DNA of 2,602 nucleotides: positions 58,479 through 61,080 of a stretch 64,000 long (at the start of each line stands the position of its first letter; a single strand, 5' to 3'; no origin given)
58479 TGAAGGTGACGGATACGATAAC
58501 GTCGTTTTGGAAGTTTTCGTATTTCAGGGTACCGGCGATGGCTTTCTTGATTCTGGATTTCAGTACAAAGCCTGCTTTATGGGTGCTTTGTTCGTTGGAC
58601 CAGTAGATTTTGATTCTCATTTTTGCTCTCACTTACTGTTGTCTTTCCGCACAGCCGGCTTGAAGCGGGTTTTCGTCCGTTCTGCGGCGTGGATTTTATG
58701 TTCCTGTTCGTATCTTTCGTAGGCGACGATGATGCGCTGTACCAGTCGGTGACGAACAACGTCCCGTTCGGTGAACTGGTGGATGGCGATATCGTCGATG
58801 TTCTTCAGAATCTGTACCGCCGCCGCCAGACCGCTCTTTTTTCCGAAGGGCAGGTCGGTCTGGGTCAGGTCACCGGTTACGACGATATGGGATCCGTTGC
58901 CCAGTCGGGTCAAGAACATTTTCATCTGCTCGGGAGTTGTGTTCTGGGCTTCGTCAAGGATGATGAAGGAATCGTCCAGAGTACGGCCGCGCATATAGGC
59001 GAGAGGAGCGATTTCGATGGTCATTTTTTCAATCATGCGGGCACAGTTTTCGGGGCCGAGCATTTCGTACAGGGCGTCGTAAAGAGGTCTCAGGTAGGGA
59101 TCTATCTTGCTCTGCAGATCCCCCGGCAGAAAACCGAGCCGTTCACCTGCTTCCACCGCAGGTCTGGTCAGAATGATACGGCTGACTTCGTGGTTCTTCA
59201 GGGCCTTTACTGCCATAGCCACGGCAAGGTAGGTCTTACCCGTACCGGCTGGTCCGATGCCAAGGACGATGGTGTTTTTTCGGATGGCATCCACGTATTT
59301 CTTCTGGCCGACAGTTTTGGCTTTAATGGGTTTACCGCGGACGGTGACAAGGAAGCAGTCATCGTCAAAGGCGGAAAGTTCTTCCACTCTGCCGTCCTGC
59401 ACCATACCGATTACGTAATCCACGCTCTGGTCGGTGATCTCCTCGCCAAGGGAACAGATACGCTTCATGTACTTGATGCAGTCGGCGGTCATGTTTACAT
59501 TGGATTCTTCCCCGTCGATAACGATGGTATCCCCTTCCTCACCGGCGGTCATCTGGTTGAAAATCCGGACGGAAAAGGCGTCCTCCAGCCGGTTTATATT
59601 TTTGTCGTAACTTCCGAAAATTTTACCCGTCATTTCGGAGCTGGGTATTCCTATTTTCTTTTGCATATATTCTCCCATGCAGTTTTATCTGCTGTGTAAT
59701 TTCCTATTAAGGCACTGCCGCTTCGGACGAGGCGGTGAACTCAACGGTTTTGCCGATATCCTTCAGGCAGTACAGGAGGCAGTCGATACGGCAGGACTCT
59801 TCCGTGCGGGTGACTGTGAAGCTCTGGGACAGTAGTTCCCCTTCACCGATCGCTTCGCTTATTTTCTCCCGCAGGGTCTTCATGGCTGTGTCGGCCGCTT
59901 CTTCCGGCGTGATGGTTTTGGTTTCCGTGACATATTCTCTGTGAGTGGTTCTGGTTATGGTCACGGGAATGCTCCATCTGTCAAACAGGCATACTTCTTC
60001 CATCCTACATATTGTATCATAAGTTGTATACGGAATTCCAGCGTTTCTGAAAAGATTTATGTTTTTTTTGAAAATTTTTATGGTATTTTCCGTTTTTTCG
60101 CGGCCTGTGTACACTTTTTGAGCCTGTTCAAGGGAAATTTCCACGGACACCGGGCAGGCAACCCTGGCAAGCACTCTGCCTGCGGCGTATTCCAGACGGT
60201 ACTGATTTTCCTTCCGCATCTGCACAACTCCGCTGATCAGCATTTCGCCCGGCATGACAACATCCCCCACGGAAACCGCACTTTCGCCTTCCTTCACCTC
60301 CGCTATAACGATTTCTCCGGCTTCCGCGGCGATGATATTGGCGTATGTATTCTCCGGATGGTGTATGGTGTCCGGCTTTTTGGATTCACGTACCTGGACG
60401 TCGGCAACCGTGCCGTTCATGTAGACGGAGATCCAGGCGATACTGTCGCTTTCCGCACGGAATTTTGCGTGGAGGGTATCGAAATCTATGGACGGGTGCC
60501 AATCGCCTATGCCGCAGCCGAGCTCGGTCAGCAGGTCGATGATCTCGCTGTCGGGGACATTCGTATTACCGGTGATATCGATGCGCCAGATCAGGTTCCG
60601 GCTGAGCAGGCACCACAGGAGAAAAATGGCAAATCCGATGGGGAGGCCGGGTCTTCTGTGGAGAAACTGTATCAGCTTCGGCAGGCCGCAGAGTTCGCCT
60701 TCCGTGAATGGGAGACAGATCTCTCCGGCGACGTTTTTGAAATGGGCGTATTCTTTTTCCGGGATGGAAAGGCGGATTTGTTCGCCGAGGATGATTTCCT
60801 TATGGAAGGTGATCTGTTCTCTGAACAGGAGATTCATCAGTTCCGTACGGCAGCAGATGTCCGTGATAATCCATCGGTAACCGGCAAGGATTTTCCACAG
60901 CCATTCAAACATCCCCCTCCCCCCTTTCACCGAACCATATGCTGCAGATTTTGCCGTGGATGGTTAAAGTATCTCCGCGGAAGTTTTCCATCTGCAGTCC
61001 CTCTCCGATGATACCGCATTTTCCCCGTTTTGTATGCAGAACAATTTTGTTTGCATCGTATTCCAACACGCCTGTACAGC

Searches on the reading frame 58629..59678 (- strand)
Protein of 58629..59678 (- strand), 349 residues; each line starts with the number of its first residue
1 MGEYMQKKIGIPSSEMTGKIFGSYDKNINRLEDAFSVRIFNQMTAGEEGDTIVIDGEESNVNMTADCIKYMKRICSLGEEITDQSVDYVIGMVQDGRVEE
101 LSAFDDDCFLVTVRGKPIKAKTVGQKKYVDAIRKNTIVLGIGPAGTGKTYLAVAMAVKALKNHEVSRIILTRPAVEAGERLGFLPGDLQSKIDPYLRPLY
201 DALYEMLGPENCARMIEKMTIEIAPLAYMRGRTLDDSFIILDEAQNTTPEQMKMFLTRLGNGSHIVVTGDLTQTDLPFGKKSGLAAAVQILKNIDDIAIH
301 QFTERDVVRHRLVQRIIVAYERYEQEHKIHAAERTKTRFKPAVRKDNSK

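Call 48: search_protein_families(library=pfam, proteins=[window:58629-59678:-], max_evalue=1)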
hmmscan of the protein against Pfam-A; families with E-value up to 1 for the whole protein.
window:58629-59678:- (349 aa): 18 families
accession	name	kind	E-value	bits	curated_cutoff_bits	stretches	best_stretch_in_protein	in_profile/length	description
PF02562.22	PhoH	-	2.4e-98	328.1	27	1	118-321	2-205/205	PhoH-like protein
PF13245.12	AAA_19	-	2.4e-09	37.9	25.1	1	125-274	1-129/134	AAA domain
PF13604.12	AAA_30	-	5.2e-08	33.3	27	1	123-274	4-128/191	AAA domain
PF01695.23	IstB_IS21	-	6.9e-06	26.2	24.1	1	120-162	77-119/238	IstB-like ATP binding protein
PF13401.12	AAA_22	-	3.3e-05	24.6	27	1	135-261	5-109/130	AAA domain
PF00270.35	DEAD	-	0.00024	21.3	26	1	124-173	3-53/167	DEAD/DEAH box helicase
PF20720.3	nSTAND3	-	0.0012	19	27.2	1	124-165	6-48/155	Novel STAND NTPase 3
PF00013.35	KH_1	-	0.0021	18.2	21.5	1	8-63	3-59/66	KH domain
PF05707.18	Zot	-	0.0059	16.5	20.3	1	137-171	2-34/197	Zonular occludens toxin (Zot)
PF00004.35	AAA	-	0.011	16.6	21.2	1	139-159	2-22/131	ATPase family associated with various cellular activities (AAA)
PF13173.12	AAA_14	-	0.012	16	27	0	135-173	2-40/129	AAA domain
PF00580.27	UvrD-helicase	-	0.014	15.5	23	1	238-273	215-250/271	UvrD/REP helicase N-terminal domain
PF13481.12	AAA_25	-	0.049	13.7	27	1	131-163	28-61/195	AAA domain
PF01057.23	Parvo_NS1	-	0.064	12.7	20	1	133-156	112-134/271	Parvovirus non-structural protein NS1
PF25199.1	nSTAND_NTPase5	-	0.07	13.4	34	1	130-172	36-78/145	Novel STAND NTPase 5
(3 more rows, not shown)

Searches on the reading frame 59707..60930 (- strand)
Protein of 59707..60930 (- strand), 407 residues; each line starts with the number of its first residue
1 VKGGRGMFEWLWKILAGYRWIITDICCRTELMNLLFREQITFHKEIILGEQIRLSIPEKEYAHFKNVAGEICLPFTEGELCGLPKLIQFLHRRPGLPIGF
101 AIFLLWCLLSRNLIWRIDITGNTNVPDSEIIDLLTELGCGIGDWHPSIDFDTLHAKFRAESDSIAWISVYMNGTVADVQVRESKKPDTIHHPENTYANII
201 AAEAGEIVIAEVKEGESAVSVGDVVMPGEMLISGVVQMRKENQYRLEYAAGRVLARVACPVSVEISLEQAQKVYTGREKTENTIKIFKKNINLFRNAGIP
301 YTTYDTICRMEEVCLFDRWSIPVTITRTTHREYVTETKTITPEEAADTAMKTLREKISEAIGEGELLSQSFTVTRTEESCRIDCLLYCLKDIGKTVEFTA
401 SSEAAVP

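Call 48: search_protein_families(library=pfam, proteins=[window:59707-60930:-], max_evalue=1)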
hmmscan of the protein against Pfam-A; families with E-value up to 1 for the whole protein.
window:59707-60930:- (407 aa): 3 families
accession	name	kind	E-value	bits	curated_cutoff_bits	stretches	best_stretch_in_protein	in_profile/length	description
PF06898.16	YqfD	-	1.4e-80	271.5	25.2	1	30-392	18-379/379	Putative stage IV sporulation protein YqfD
PF06420.17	Mgm101p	-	0.016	15.2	27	1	355-397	85-126/170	Mitochondrial genome maintenance MGM101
PF04055.27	Radical_SAM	-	0.061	13.9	29.5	0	258-306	101-147/166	Radical SAM superfamily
